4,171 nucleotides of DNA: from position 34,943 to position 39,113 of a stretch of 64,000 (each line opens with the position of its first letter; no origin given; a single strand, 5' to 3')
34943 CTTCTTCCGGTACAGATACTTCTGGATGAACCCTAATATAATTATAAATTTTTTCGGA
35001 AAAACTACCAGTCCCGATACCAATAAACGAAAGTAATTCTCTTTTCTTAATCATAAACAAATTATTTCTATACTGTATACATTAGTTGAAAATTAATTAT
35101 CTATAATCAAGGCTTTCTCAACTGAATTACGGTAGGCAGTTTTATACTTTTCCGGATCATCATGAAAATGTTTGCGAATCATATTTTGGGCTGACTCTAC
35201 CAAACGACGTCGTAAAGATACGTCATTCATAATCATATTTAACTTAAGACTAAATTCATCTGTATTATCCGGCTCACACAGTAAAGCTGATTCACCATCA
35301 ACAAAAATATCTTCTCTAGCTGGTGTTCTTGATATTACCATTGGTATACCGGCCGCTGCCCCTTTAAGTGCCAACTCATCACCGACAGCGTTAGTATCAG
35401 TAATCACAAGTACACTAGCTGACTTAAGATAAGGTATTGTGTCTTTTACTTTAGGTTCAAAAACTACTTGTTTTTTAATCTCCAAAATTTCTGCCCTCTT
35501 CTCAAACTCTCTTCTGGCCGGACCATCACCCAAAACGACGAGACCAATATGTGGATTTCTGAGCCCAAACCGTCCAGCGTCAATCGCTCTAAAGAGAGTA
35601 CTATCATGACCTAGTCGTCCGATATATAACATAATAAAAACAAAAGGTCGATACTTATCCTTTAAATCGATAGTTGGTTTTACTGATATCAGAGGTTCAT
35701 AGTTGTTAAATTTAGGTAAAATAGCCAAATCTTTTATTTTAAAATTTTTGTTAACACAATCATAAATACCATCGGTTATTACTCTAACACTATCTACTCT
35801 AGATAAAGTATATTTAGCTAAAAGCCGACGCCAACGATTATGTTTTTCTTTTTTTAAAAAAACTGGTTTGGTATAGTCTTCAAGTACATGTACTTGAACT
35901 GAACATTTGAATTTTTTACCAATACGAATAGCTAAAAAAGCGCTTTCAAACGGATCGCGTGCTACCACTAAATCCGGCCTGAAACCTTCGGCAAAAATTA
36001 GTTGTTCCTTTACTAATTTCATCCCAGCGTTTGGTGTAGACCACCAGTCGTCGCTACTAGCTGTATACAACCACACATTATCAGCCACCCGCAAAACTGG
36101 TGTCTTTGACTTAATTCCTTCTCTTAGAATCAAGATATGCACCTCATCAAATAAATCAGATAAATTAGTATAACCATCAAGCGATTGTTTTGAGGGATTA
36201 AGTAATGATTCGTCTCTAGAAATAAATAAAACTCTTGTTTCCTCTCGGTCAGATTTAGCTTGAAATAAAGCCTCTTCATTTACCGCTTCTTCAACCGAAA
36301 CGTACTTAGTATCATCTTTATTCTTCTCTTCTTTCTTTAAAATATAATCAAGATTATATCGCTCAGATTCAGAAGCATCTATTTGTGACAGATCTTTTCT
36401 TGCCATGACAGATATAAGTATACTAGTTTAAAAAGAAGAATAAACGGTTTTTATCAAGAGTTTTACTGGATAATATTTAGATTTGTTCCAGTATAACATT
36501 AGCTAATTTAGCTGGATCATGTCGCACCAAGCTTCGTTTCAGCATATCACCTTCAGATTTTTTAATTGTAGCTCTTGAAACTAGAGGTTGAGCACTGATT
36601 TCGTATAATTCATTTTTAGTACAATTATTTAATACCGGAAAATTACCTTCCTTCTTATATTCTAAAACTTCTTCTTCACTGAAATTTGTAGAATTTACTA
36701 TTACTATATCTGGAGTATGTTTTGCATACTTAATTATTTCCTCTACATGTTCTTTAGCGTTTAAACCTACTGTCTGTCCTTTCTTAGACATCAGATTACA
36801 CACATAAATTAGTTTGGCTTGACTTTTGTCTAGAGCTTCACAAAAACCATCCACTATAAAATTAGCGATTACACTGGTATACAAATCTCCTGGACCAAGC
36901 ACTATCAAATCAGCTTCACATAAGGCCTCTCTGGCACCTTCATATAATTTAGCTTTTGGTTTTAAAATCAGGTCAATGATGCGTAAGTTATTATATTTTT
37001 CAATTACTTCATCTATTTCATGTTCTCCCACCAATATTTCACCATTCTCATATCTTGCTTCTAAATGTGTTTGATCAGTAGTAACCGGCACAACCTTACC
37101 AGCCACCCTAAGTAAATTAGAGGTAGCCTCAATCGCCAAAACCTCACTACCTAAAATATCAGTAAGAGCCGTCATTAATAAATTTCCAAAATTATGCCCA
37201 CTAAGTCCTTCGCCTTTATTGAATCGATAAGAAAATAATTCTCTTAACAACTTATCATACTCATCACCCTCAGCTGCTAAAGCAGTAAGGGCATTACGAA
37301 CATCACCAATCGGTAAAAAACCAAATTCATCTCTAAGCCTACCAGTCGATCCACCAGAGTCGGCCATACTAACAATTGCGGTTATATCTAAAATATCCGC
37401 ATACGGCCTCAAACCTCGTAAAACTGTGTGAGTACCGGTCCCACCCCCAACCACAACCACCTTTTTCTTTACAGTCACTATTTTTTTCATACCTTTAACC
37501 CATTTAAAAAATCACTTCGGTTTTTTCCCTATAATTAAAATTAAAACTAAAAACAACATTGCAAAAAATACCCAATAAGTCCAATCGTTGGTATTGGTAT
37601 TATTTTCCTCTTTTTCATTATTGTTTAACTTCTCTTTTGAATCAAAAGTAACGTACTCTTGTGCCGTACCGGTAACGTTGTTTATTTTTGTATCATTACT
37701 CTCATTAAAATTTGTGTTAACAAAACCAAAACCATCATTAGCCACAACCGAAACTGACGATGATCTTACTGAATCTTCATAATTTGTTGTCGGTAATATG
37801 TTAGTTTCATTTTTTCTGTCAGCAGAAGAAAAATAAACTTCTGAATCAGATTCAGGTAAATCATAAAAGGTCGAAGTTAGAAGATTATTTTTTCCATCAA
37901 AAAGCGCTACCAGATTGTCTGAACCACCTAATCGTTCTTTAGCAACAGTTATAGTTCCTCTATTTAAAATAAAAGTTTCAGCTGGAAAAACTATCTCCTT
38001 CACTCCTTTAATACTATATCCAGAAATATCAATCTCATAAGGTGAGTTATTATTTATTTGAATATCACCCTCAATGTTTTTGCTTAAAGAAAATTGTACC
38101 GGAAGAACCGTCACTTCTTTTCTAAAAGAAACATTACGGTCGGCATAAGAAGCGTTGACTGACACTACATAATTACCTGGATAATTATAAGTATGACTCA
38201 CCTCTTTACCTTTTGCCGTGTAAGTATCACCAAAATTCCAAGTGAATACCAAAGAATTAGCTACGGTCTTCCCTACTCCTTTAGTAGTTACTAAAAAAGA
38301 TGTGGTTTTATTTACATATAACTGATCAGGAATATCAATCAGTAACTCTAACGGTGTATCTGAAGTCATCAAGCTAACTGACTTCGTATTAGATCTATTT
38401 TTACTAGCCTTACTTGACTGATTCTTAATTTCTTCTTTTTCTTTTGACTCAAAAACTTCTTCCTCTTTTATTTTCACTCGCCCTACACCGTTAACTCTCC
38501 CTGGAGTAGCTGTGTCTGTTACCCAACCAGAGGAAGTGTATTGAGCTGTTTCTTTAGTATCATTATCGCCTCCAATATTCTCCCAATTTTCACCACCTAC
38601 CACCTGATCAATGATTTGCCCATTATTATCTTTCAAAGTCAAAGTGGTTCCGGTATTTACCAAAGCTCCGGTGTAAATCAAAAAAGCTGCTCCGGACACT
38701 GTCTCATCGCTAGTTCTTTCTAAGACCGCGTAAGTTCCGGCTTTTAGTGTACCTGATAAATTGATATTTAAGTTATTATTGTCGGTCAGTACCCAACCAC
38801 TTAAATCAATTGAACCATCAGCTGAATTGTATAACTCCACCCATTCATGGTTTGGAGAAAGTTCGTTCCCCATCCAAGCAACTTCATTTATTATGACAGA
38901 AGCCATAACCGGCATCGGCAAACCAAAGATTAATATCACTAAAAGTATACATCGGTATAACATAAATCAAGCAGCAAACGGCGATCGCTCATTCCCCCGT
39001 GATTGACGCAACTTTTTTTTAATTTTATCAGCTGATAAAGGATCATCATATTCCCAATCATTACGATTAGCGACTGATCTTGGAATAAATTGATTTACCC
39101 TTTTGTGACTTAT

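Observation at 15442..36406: Large surface-glycan locus: Wzy_C-TPR membrane protein, flippase and a 15-kb GT/sugar-modification block with two GT-D (DUF1792)-like paralogues. Candidate protein O-glycosylation system.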

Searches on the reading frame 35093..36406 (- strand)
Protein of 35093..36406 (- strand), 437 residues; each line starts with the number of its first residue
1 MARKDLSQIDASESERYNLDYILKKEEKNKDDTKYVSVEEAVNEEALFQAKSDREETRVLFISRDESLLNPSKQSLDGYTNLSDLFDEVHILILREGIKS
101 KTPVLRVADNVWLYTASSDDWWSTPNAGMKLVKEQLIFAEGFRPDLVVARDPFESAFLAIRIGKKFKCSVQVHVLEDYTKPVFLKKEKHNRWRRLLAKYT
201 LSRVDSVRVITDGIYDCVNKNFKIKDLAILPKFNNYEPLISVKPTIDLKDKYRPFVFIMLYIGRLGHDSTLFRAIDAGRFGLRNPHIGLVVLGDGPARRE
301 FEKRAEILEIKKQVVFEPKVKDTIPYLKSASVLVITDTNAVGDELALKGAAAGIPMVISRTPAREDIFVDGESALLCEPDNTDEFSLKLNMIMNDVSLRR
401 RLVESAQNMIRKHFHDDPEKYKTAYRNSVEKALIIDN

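Call 8: search_protein_families(library=pfam, proteins=[window:35093-36406:-], max_evalue=0.001)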
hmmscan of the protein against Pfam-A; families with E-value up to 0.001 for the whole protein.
window:35093-36406:- (437 aa): 4 families
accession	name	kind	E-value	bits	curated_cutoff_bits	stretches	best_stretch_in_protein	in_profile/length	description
PF00534.26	Glycos_transf_1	-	2.7e-17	63.3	26.4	1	258-408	17-171/172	Glycosyl transferases group 1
PF13692.12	Glyco_trans_1_4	-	5e-13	50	27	1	259-395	4-142/142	Glycosyl transferases group 1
PF13524.12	Glyco_trans_1_2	-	9.1e-05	22.9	25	1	349-414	70-133/144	Glycosyl transferase-like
PF13579.12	Glyco_trans_4_4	-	0.00015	22.6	29.7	1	134-214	65-138/158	Glycosyl transferase 4-like domain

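Call 47: search_protein_families(library=ncbifam, proteins=[window:35093-36406:-], max_evalue=0.001)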
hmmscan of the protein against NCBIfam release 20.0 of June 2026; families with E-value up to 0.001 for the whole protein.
window:35093-36406:- (437 aa): 11 families
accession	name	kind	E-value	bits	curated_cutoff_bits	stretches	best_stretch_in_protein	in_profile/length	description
TIGR03999.1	thiol_BshA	equivalog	3.9e-11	42.5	273.7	1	288-428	231-373/375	N-acetyl-alpha-D-glucosaminyl L-malate synthase BshA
TIGR03088.1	stp2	hypoth_equivalog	1e-09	38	409.05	1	236-425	174-370/374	TIGR03088 family PEP-CTERM/XrtA system glycosyltransferase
TIGR04063.1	stp3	hypoth_equivalog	2.3e-08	33.3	442.05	1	138-427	87-394/397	TIGR04063 family PEP-CTERM/XrtA system glycosyltransferase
NF050056.1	ProtGlycPglH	equivalog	1.3e-07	31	600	1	258-410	181-334/354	GalNAc-alpha-(1->4)-GalNAc-alpha-(1->3)-diNAcBac-PP-undecaprenol alpha-1,4-N-acetyl-D-galactosaminyltransferase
NF007640.0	PRK10307.1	subfamily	8.6e-07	28.2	276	1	141-415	104-392/411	WcaI family glycosyltransferase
NF041876.1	EPS_EpsE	equivalog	2e-06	27.3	400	1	297-416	261-382/389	exopolysaccharide biosynthesis GT4 family glycosyltransferase EpsE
NF050063.1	ProtGlycPglJ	equivalog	2e-05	23.9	500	1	176-411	115-348/363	N-acetylgalactosamine-N,N'-diacetylbacillosaminyl-diphospho-undecaprenol 4-alpha-N-acetylgalactosaminyltransferase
NF012034.0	PRK15490.1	equivalog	2.4e-05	22.9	813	1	267-382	409-525/578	Vi polysaccharide biosynthesis glycosyltransferase TviE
NF053787.1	GlcN_PG_synth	equivalog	2.6e-05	23.2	480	1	141-415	80-344/361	N-acetylglucosaminyl phosphatidylglycerol synthase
TIGR03449.1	mycothiol_MshA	equivalog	2.9e-05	23.1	462.5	1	299-413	271-387/406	D-inositol-3-phosphate glycosyltransferase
NF038298.1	EPS_HpsO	equivalog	0.00073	18.4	575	0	195-336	138-282/388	hormogonium polysaccharide biosynthesis glycosyltransferase HpsO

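Call 61: search_solved_structures(query=A4, max_evalue=0.01)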
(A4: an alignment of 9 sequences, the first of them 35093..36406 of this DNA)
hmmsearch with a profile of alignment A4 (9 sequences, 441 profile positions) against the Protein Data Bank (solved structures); distinct sequences matched with E-value up to 0.01: 31.
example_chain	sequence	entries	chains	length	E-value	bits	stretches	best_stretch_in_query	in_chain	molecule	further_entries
2jjm_A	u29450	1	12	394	1.3e-20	76.5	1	198-428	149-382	GLYCOSYL TRANSFERASE, GROUP 1 FAMILY PROTEIN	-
3mbo_A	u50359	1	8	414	1.4e-20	76.3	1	198-428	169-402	Glycosyltransferase, group 1 family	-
5d00_A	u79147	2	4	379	2.7e-16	62.2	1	198-430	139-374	N-acetyl-alpha-D-glucosaminyl L-malate synthase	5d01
5i45_A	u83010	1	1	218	1.9e-14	56.1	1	266-417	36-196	Glycosyl transferases group 1 family protein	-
6eji_A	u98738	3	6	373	5.5e-13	51.3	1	261-414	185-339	WlaC protein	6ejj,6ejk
6n1x_A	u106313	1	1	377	2.4e-10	42.6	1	202-420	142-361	Glycosyltransferase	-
6d9t_A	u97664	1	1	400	2.6e-10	42.5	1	202-421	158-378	Glycosyl transferase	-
6kih_A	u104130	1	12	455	2.9e-10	42.3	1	179-417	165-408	Tll1590 protein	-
8qoy_A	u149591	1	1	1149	7e-10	41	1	239-374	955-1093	TagF-like capsule polymerase Cps3D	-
4xso_B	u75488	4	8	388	2.9e-08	35.7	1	264-417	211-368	Alr3699 protein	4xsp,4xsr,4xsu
2iv7_A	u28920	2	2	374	4.4e-08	35.1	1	278-414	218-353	LIPOPOLYSACCHARIDE CORE BIOSYNTHESIS PROTEIN RFAG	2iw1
3qhp_A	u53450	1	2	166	2.5e-07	32.6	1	263-418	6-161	Type 1 capsular polysaccharide biosynthesis protein J (CapJ)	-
4x7m_A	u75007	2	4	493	6e-07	31.4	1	230-417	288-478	TarM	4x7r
4x6l_A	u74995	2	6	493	6.1e-07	31.4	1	230-417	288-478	TarM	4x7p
4wac_A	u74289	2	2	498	6.2e-07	31.3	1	230-417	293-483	Glycosyl transferase, group 1 family protein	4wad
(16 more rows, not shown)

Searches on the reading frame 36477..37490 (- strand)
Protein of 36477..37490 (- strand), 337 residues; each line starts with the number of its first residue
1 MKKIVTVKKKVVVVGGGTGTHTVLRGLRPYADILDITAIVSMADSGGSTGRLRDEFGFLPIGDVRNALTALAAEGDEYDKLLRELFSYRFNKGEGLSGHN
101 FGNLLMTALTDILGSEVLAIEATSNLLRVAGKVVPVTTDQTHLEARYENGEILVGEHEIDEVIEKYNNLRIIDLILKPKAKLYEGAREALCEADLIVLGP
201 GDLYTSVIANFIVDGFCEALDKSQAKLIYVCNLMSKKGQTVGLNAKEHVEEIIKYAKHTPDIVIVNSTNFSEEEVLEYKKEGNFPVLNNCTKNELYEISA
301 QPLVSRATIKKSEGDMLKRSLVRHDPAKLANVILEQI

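Call 8: search_protein_families(library=pfam, proteins=[window:36477-37490:-], max_evalue=0.001)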
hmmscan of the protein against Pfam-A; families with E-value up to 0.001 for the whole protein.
window:36477-37490:- (337 aa): 1 family
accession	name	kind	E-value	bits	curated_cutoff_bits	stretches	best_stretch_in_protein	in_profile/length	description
PF01933.23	CofD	-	5.9e-82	275.5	30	1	11-292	1-278/290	2-phospho-L-lactate transferase CofD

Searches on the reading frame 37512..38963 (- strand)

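Call 8: search_protein_families(library=pfam, proteins=[window:37512-38963:-], max_evalue=0.001)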
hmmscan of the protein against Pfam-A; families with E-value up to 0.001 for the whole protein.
window:37512-38963:- (483 aa): 3 families
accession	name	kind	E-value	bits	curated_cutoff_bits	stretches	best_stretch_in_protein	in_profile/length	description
PF00932.25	LTD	-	4.8e-19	69.2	34.3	1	21-121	6-105/109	Lamin Tail Domain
PF18911.6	PKD_4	-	3.3e-09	37.1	27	1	224-272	21-69/85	PKD domain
PF00801.26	PKD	-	5.3e-07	30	23.5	1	237-286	29-80/80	PKD domain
